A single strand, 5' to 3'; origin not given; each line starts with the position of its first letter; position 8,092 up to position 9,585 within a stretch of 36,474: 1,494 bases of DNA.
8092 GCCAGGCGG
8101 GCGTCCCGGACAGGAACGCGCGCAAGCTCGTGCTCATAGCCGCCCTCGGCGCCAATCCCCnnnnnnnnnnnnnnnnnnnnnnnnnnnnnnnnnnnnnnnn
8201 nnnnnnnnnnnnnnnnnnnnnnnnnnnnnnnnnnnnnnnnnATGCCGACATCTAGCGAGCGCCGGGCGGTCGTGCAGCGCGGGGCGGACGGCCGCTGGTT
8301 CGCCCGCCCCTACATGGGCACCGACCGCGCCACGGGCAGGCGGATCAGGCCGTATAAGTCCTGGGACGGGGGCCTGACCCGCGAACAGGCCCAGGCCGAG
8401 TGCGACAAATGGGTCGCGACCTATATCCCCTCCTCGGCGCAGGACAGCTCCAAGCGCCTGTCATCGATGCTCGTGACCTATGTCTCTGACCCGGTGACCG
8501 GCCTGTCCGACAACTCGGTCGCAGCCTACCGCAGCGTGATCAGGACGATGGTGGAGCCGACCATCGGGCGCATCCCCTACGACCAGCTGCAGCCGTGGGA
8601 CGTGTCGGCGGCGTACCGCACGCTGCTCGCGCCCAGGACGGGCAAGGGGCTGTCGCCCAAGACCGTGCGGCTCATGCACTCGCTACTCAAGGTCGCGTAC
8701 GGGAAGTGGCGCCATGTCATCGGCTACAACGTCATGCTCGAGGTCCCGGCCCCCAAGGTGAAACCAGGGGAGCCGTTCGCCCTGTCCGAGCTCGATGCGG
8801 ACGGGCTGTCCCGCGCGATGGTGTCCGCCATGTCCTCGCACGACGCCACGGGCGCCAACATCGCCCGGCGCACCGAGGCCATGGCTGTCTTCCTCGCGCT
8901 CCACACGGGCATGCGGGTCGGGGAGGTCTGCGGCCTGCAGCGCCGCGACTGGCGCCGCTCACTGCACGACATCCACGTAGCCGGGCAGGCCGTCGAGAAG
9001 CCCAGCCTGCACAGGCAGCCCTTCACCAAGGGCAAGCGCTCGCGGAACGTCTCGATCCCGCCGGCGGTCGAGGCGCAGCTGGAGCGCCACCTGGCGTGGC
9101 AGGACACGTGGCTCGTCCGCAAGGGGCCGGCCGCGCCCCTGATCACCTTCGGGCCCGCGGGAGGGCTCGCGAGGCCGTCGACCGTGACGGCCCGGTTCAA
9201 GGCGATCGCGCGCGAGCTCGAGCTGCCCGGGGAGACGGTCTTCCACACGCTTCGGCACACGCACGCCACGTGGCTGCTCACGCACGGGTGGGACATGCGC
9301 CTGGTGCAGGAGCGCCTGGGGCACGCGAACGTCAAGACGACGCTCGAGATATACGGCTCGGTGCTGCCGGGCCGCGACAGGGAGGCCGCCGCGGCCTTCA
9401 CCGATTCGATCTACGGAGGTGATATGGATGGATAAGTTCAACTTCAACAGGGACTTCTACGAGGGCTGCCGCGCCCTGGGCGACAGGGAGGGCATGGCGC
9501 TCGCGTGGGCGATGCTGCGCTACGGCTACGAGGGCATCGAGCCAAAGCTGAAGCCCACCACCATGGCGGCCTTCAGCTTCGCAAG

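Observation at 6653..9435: Second full-length arm-type integrase embedded in the early region next to a ParB-like nuclease-domain gene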

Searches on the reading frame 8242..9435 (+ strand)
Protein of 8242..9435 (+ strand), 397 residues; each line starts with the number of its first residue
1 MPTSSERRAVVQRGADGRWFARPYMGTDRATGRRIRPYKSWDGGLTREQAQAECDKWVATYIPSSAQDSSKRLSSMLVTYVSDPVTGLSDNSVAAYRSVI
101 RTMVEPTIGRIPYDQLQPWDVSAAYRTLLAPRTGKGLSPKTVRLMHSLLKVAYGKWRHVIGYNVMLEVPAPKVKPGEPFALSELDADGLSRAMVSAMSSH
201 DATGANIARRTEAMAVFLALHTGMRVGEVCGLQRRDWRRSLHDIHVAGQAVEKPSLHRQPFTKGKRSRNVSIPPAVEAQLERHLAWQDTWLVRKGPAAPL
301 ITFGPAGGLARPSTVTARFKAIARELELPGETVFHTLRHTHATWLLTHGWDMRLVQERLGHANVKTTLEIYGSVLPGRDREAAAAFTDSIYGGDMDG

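Call 10: search_protein_families(library=pfam, proteins=[window:8242-9435:+], max_evalue=0.01)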
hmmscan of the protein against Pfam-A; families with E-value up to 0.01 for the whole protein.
window:8242-9435:+ (397 aa): 1 family
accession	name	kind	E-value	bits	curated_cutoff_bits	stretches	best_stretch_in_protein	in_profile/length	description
PF00589.27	Phage_integrase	-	8e-23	81.5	27.1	1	210-372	23-166/172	Phage integrase family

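Call 15: search_protein_families(library=phrogs, proteins=[window:8242-9435:+], max_evalue=0.01)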
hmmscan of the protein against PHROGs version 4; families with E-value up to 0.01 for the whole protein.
window:8242-9435:+ (397 aa): 4 families
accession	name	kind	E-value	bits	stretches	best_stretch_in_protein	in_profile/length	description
phrog_1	-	integration and excision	1.4e-49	170.9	1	13-388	118-449/611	integrase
phrog_216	-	integration and excision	1.3e-27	97.7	1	213-387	77-237/301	integrase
phrog_7685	-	integration and excision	1.8e-11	45.1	1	320-386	172-235/240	integrase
phrog_7269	-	integration and excision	3.8e-05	24.5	1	317-375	15-70/89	integrase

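Call 19: find_homologous_proteins(query=window:8242-9435:+)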
Query window:8242-9435:+ (397 aa): 254 proteins with E <= 0.001 among 8000 candidates; the best 120 are listed.
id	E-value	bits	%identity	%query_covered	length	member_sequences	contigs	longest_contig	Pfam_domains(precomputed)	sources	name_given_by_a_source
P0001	1.1e-259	879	97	100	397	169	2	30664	PF00589.28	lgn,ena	-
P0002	1.8e-243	825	91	100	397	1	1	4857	PF00589.28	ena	-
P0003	1.7e-240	816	91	100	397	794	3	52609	PF00589.28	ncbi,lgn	-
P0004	2.3e-234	795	89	99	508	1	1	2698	PF00589.28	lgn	-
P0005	5.8e-210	715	78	100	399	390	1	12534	PF00589.28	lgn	-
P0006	1.2e-208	711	78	100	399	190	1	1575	PF00589.28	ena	-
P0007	1.5e-204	697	77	100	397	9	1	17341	PF00589.28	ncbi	-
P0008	4.2e-201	686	75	100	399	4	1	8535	PF00589.28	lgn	-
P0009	2.2e-192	657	76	100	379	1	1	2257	PF00589.28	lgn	-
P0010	2.1e-189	647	76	93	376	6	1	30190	PF00589.28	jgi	jgi:integrase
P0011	1.8e-183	628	71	100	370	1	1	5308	PF00589.28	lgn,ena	-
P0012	2.2e-180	618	70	97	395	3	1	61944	PF00589.28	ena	-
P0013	1.7e-177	608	67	99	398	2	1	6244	PF00589.28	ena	-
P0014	2.2e-165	568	65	96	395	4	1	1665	PF00589.28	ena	-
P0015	1.4e-163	562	77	81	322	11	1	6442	PF00589.28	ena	-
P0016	4.9e-155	534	71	83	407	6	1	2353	PF03793.25,PF00589.28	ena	-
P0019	9.6e-137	474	57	96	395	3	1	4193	PF00589.28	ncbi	-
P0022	4.6e-127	442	54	93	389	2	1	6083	PF00589.28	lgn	-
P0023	6.5e-125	435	53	97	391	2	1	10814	PF00589.28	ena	-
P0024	4.0e-124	432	52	97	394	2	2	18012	PF00589.28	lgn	-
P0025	1.1e-123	431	52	94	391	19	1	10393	PF00589.28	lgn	-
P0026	2.3e-123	430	51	97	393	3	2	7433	PF00589.28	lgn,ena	-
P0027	7.8e-122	425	52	93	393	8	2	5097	PF00589.28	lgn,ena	-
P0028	1.0e-121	425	53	93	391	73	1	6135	PF00589.28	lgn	-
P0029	2.9e-121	423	50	92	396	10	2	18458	PF00589.28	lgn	-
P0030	7.8e-121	422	53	93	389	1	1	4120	PF00589.28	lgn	-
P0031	8.4e-121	422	51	93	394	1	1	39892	PF00589.28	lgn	-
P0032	1.8e-120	420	53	96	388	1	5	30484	PF00589.28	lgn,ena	-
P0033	3.8e-119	416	52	93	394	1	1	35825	PF00589.28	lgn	-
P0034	4.5e-118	413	51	96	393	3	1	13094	PF00589.28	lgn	-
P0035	1.1e-116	408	49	98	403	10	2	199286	PF00589.28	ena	-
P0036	1.1e-116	408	51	100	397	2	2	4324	PF00589.28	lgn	-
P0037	1.6e-115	404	50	93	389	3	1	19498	PF00589.28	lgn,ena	-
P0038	3.1e-115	403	49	95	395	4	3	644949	PF00589.28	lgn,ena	-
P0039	3.1e-115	403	51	93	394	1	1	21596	PF00589.28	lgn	-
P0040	4.1e-115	403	51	94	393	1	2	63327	PF00589.28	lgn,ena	-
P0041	3.0e-112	393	49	95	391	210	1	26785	PF00589.28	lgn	-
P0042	3.5e-112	393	49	92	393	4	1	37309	PF00589.28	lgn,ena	-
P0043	1.1e-111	391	50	95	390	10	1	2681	PF00589.28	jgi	jgi:integrase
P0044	5.0e-104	366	48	93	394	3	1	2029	PF00589.28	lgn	-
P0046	1.3e-96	342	52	80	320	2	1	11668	PF00589.28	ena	-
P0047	6.1e-95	336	45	97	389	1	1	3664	PF00589.28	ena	-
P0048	9.0e-94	333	45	94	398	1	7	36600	PF00589.28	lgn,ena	-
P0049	1.5e-90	322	46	91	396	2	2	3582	PF00589.28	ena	-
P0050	9.3e-90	319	47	91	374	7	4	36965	PF00589.28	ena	-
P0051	1.1e-83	299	44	96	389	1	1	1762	PF00589.28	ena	-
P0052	1.3e-77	279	42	93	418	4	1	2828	PF00589.28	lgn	-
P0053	1.7e-77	279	41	95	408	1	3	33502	PF00589.28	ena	-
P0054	7.6e-77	277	41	93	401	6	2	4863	PF00589.28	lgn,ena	-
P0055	1.3e-75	273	42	95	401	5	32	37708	PF00589.28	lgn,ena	-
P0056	8.2e-75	270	40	92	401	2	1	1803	PF00589.28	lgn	-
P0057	5.4e-74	267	41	96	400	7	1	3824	PF00589.28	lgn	-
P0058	1.6e-73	266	41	97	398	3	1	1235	PF00589.28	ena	-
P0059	3.7e-73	265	39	95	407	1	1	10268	PF00589.28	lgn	-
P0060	4.0e-73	265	41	96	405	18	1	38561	PF00589.28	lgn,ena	-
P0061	8.0e-72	260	39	92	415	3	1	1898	PF00589.28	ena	-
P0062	4.0e-71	258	40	96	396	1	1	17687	PF00589.28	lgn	-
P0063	2.1e-70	256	41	95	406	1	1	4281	PF00589.28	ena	-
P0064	4.6e-70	254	38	96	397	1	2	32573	PF22022.3,PF00589.28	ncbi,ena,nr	ncbi:MAG: tyrosine-type recombinase/integrase [Eggerthellaceae bacterium]|nr:tyrosine-type recombina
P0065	6.9e-70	254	42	94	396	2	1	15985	PF00589.28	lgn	-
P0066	1.5e-69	253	41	93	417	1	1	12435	PF00589.28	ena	-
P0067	2.2e-69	252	38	96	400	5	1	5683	PF00589.28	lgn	-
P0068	7.2e-69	251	41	96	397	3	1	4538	PF00589.28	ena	-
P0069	8.0e-69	250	39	90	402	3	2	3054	PF00589.28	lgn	-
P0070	3.3e-68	248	39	92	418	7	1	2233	PF00589.28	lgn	-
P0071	3.5e-68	248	39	97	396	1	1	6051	PF00589.28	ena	-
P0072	4.4e-68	248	41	95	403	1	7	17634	PF00589.28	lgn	-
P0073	4.5e-68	248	43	92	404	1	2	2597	PF00589.28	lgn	-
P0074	7.3e-68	247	40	96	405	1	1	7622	PF00589.28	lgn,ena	-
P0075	9.2e-68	247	38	96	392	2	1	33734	PF00589.28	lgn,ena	-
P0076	2.6e-67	245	40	97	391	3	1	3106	PF00589.28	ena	-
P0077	6.1e-67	244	37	93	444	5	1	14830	PF00589.28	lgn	-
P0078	8.0e-67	244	39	97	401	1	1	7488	PF00589.28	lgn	-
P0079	9.4e-67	244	39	95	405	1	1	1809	PF00589.28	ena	-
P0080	9.8e-67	244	38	94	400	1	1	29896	PF14659.13,PF00589.28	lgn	-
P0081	1.1e-66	243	39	98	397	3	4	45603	PF00589.28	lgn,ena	-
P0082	1.3e-66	243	38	94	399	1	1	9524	PF14659.13,PF00589.28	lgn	-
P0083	7.1e-66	241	37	95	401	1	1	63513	PF00589.28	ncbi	-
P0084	1.0e-65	240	39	93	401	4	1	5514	PF00589.28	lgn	-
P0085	1.7e-65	239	39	95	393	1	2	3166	PF00589.28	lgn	-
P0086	2.4e-65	239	39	96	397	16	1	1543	PF00589.28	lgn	-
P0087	2.4e-65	239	41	91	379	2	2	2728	PF00589.28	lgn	-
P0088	4.1e-65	238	36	93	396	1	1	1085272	PF00589.28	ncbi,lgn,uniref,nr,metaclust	ncbi:tyrosine-type recombinase/integrase [Atopobium fossor]|uniref:tyrosine-type recombinase/integra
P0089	9.1e-65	237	39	96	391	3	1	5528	PF00589.28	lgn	-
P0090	1.5e-64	236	36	93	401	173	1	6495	PF00589.28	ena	-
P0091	2.5e-64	236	39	95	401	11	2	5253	PF00589.28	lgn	-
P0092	5.0e-64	235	37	96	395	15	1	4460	PF00589.28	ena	-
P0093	1.1e-63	233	39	96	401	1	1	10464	PF00589.28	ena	-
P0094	3.5e-63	232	37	97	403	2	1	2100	PF00589.28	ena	-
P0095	4.4e-63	231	38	95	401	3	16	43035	PF00589.28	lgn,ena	-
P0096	1.0e-62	230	37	95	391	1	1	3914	PF13102.13,PF00589.28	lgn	-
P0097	1.3e-62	230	41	93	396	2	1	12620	PF00589.28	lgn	-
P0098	1.5e-62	230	38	95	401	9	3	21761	PF00589.28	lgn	-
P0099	1.7e-62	230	37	98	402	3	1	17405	PF00589.28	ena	-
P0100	2.9e-62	229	41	95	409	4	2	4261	PF00589.28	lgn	-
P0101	4.5e-62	228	37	96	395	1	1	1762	PF14659.13,PF00589.28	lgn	-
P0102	1.0e-61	227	37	86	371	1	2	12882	PF00589.28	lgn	-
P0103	2.8e-61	226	41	97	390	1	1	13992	PF00589.28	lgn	-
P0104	3.5e-61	225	37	95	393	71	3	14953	PF00589.28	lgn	-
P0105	3.7e-61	225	38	95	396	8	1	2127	PF00589.28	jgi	-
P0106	4.7e-61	225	37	93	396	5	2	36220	PF00589.28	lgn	-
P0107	1.1e-60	224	39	96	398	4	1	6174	PF00589.28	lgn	-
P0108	1.2e-60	224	37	96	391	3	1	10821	PF13102.13,PF00589.28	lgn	-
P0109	1.3e-60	223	36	96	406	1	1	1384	PF00589.28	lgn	-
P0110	2.2e-60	223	36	96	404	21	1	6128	PF00589.28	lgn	-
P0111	2.9e-60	222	38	93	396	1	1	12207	PF00589.28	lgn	-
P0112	2.9e-60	222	36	97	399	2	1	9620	PF00589.28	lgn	-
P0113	3.0e-60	222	33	95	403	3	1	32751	PF00589.28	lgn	-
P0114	3.6e-60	222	37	97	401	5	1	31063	PF00589.28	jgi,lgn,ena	jgi:integrase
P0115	3.7e-60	222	36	97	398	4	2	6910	PF00589.28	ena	-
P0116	4.5e-60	222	41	92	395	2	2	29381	PF00589.28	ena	-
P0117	8.1e-60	221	37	95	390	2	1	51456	PF00589.28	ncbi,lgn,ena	-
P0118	2.5e-59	219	42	95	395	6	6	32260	PF00589.28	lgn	-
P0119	2.8e-59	219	36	97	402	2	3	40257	PF00589.28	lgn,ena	-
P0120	3.6e-59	219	41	93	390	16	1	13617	PF00589.28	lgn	-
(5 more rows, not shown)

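Call 20: find_encoding_contigs(protein=P0003, flank=10000, max_places=4)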
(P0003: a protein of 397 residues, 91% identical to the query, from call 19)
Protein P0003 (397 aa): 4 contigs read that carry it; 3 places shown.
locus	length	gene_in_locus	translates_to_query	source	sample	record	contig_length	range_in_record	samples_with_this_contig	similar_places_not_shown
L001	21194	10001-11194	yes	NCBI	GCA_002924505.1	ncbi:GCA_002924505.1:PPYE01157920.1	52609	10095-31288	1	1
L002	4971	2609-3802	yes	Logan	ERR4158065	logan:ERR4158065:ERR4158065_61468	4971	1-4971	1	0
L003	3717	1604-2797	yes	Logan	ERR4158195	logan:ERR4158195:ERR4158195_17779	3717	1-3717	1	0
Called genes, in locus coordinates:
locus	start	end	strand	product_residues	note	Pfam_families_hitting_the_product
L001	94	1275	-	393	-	PF00155:Aminotran_1_2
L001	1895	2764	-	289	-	PF00589:Phage_integrase (faint)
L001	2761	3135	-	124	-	-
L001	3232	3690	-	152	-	PF15970:HicB-like_2 (weak), PF15919:HicB_lk_antitox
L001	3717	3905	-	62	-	PF07927:HicA_toxin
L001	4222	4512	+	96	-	-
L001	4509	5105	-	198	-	-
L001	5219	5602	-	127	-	PF12844:HTH_19, PF13443:HTH_26 (weak), PF13560:HTH_31 (weak), PF01381:HTH_3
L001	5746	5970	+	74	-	PF13560:HTH_31, PF12844:HTH_19, PF13443:HTH_26, PF01381:HTH_3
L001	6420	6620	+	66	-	PF13384:HTH_23 (faint), PF13560:HTH_31, PF01381:HTH_3, PF15943:YdaS_toxin (faint)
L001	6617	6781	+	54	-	-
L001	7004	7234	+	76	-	-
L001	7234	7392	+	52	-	-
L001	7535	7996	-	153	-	-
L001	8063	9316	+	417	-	PF02195:ParB_N (weak)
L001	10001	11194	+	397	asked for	PF00589:Phage_integrase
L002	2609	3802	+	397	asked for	PF00589:Phage_integrase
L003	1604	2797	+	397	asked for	PF00589:Phage_integrase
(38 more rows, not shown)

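Call 21: find_encoding_contigs(protein=P0012, flank=10000, max_places=3)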
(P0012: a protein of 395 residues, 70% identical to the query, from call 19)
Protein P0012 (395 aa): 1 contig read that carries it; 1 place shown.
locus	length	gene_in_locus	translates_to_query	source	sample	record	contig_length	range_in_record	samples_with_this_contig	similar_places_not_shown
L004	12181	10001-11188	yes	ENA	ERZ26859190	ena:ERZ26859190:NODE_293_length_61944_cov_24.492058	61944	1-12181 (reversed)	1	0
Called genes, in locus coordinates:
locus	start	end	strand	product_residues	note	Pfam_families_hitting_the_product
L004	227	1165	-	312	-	PF00291:PALP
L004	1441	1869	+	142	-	PF02082:Rrf2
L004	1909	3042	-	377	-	-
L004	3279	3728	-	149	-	PF21531:Rv2175c_wHTH (weak), PF12728:HTH_17 (weak)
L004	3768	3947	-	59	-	PF07927:HicA_toxin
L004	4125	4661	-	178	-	-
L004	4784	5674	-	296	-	-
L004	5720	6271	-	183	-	-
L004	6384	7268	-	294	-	PF04383:KilA-N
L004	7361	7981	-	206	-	PF01381:HTH_3, PF12844:HTH_19, PF13560:HTH_31, PF00717:Peptidase_S24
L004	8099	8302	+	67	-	PF01381:HTH_3 (weak)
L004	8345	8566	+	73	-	-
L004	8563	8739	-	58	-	-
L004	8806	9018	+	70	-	PF13560:HTH_31, PF01381:HTH_3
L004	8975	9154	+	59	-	-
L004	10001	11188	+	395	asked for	PF00589:Phage_integrase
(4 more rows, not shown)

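Call 22: find_related_loci(query=window:8242-9435:+, collection=viral_contigs, flank=10000)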
Query window:8242-9435:+ (397 aa) in viral_contigs; peptide patterns used: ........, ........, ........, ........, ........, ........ (x = any residue, [..] = any of these).
12 stretches matched a pattern; 11 encode a relative of the query (tblastn E <= 1e-3); 10 distinct loci.
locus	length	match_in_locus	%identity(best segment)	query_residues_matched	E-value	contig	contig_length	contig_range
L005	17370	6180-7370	99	1-397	0e+0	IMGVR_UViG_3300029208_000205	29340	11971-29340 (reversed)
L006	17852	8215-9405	97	1-397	0e+0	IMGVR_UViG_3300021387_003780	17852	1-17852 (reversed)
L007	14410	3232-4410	97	5-397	0e+0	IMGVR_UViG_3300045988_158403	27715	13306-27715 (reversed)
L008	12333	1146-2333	90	1-396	0e+0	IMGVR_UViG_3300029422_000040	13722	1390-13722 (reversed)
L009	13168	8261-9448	90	1-396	0e+0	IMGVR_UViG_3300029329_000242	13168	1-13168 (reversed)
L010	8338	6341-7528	89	1-396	0e+0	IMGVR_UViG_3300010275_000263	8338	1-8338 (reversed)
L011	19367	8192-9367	90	5-396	0e+0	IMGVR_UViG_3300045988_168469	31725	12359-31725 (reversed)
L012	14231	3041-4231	91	1-397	0e+0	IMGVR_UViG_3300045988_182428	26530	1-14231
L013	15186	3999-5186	87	1-396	0e+0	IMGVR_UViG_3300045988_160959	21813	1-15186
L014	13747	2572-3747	97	5-396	0e+0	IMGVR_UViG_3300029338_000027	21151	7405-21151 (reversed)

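Call 24: find_related_loci(query=A1, collection=genome_contigs, flank=10000)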
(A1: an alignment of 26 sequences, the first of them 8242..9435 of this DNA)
Query A1 (397 aa) in genome_contigs; peptide patterns used: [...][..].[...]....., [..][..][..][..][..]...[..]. (x = any residue, [..] = any of these).
457 stretches matched a pattern; 390 encode a relative of the query (tblastn E <= 1e-3); the best 80 are kept; 80 distinct loci.
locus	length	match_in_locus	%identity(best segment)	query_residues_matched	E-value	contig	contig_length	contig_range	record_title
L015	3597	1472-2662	97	1-397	0e+0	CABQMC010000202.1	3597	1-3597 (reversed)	MAG TPA_asm: uncultured Collinsella sp. isolate MGYG-HGUT-00702 genome assembly, contig: GUT_GENOME024536_202, whole gen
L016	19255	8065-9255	97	1-397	0e+0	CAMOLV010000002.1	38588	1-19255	MAG: uncultured Coriobacteriales bacterium isolate SRR873601_bin.12_metaWRAP_v1.3_MAG genome assembly, contig: NODE_2241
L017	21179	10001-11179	98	5-397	0e+0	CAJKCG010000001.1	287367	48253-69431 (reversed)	MAG TPA_asm: uncultured Collinsella sp. isolate ERR1190842-bin.10 genome assembly, contig: NODE_4_length_287367_cov_7.31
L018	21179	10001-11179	97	5-397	0e+0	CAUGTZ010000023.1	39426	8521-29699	MAG TPA_asm: uncultured Collinsella sp. isolate SRR16280113_bin.6_MetaWRAP_v1.3_MAG genome assembly, contig: ERZ19289634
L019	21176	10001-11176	97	5-396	0e+0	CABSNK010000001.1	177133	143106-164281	MAG TPA_asm: uncultured Collinsella sp. isolate MGYG-HGUT-02757 genome assembly, contig: GUT_GENOME163220_1, whole genom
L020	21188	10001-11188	89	1-396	0e+0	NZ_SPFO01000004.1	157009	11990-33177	Collinsella aerofaciens strain BSD2780061688st1_F5 NODE_4_length_157009_cov_72.8128, whole genome shotgun sequence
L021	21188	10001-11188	89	1-396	0e+0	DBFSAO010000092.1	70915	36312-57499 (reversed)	MAG TPA_asm: Collinsella sp. isolate MAG4200 contig92, whole genome shotgun sequence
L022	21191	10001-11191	92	1-397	0e+0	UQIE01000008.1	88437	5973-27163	uncultured Collinsella sp. isolate UMGS306 genome assembly, contig: NODE_70_length_88437_cov_121.668, whole genome shotg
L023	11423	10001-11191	88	1-397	0e+0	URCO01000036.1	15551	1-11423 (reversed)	uncultured Collinsella sp. isolate UMGS878 genome assembly, contig: NODE_458_length_15551_cov_13.965991, whole genome sh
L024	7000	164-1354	87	1-397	0e+0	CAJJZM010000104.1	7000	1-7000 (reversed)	MAG TPA_asm: uncultured Collinsella sp. isolate ERR1190537-bin.10 genome assembly, contig: NODE_5019_length_7000_cov_2.5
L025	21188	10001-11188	79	1-396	0e+0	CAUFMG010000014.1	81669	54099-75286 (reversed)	MAG TPA_asm: uncultured Collinsella sp. isolate SRR20881983_bin.25_MetaWRAP_v1.3_MAG genome assembly, contig: ERZ1877514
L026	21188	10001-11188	79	1-396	0e+0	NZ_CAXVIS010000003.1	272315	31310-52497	Collinsella aerofaciens ATCC 25986 isolate CC00578 CC00578_3_NODE_3_length_272315_cov_256.702536, whole genome shotgun s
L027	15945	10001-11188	78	1-396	0e+0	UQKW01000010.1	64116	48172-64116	uncultured Collinsella sp. isolate UMGS387 genome assembly, contig: NODE_191_length_64116_cov_9.542998, whole genome sho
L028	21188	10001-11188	78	1-396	0e+0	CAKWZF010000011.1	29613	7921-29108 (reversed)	MAG: uncultured bacterium isolate MTG234_bin.49.fa genome assembly, contig: NODE_1665_length_29613_cov_7.507240, whole g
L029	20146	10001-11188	78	1-396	0e+0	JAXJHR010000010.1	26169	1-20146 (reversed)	MAG: Collinsella aerofaciens isolate DOME_MAG_12853 12853_W0125_k141_7856, whole genome shotgun sequence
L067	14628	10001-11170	54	11-396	2e-133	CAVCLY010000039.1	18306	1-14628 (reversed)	Faecalibacterium prausnitzii isolate H07663-L1_cleanbin_000036 genome assembly, contig: Spades_H07663-L1_contig_1937, wh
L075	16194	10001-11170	39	11-392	1e-65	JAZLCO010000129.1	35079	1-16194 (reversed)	MAG: Eggerthellaceae bacterium isolate T1900045049_TC20190042.MAGScoT_cleanbin_000004 SGB_4515_k141_2424412, whole genom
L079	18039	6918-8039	41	11-377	7e-71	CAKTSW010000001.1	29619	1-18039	MAG: uncultured Ellagibacter sp. isolate REFINED_METABAT215_TOP10_CONTIGS_1500_ASSEMBLY_K77_MERGED__Hadza_MoBio_C-REDO_E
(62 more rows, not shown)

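Call 27: find_encoding_contigs(protein=P0088, flank=10000, max_places=2)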
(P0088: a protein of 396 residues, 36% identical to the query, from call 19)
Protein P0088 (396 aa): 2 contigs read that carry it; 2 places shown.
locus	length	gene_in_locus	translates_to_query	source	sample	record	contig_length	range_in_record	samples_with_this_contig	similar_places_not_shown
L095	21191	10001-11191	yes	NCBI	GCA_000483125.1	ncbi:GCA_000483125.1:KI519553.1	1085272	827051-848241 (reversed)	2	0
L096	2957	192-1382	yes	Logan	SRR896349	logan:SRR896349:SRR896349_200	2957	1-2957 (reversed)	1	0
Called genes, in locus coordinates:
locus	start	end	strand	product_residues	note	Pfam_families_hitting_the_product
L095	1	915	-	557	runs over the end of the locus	PF01209:Ubie_methyltran (weak), PF13489:Methyltransf_23, PF13847:Methyltransf_31, PF08241:Methyltransf_11, PF08242:Methyltransf_12, PF13649:Methyltransf_25, PF00724:Oxidored_FMN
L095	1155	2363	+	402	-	PF00753:Lactamase_B (faint), PF19583:ODP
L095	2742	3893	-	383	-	PF14659:Phage_int_SAM_3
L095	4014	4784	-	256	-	PF04055:Radical_SAM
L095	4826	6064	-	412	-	-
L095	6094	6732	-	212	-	PF01381:HTH_3, PF12844:HTH_19, PF13560:HTH_31, PF00717:Peptidase_S24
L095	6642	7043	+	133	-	PF13443:HTH_26, PF01381:HTH_3 (weak)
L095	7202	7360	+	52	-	-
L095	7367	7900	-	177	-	-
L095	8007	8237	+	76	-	-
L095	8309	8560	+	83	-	-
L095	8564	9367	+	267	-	PF02498:Bro-N, PF03374:ANT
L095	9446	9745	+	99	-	-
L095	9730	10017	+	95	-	PF11753:DUF3310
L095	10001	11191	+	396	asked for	PF00589:Phage_integrase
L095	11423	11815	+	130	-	-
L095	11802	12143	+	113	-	-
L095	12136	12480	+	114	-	-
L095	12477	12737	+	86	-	-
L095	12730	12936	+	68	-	PF04448:DUF551 (weak)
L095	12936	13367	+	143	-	PF05869:Dam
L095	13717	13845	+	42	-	-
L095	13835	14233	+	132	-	PF00436:SSB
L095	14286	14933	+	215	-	-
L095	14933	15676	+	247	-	PF01695:IstB_IS21, PF00308:Bac_DnaA (weak)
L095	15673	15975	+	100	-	-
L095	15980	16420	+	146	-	PF00692:dUTPase, PF22769:DCD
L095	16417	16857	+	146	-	PF04545:Sigma70_r4 (weak)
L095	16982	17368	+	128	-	-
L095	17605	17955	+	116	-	-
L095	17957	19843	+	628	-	PF04860:Phage_portal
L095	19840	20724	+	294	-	-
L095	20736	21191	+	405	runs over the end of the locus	PF05065:Phage_capsid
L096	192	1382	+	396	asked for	PF00589:Phage_integrase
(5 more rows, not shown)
